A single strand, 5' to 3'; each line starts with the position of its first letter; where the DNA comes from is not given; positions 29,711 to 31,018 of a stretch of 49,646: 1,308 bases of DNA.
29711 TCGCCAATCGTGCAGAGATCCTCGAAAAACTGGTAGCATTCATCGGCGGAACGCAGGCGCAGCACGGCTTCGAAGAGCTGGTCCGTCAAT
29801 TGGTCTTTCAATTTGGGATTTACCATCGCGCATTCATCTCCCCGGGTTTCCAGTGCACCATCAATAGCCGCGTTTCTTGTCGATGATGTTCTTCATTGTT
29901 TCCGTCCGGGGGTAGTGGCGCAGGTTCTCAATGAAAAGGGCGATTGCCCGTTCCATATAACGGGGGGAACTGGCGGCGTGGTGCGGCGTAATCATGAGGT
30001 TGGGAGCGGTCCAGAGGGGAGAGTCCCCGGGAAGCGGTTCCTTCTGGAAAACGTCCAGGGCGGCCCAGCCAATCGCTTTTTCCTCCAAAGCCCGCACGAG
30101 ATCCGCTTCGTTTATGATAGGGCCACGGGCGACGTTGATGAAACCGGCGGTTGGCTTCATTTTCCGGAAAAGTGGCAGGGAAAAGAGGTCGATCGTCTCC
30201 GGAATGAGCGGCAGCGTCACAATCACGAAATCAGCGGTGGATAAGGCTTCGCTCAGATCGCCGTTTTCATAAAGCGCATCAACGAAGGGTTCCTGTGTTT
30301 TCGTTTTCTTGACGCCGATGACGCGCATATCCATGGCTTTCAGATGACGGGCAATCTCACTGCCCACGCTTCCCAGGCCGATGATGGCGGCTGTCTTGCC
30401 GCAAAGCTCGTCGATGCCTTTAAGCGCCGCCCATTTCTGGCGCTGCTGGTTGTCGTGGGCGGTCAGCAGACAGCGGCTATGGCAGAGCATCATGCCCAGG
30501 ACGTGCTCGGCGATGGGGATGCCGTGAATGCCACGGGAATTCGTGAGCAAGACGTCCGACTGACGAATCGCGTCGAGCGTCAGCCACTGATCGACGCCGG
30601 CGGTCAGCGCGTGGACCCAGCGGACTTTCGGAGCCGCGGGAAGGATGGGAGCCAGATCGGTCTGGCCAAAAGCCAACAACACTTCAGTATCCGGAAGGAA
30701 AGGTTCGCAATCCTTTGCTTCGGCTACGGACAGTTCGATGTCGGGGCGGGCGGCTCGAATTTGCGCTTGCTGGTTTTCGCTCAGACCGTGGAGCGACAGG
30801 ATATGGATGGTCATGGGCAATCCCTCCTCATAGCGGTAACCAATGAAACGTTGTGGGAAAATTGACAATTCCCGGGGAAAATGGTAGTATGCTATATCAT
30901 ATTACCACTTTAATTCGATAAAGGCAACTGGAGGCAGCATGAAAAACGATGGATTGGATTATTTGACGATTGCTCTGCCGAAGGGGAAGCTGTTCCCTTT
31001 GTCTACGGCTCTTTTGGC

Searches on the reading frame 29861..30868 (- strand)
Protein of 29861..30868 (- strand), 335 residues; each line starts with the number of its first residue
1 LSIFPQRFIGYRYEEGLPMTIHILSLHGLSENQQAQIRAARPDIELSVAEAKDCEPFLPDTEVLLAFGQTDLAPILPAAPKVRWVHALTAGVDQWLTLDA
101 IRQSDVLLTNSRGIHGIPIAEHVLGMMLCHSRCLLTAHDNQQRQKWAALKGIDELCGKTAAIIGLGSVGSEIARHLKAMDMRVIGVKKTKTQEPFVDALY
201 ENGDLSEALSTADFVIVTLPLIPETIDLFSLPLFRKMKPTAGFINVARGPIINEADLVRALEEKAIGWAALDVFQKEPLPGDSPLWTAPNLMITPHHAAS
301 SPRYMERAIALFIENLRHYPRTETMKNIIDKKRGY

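Call 37: search_protein_families(library=pfam, proteins=[window:29861-30868:-], max_evalue=0.00001)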
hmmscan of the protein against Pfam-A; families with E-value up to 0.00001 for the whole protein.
window:29861-30868:- (335 aa): 2 families
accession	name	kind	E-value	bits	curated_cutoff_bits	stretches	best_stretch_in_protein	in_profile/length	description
PF02826.25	2-Hacid_dh_C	-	2.5e-52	177.3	25.1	1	124-298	1-178/178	D-isomer specific 2-hydroxyacid dehydrogenase, NAD binding domain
PF00389.36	2-Hacid_dh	-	5.3e-08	33.1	24.6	1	44-329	22-133/134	D-isomer specific 2-hydroxyacid dehydrogenase, catalytic domain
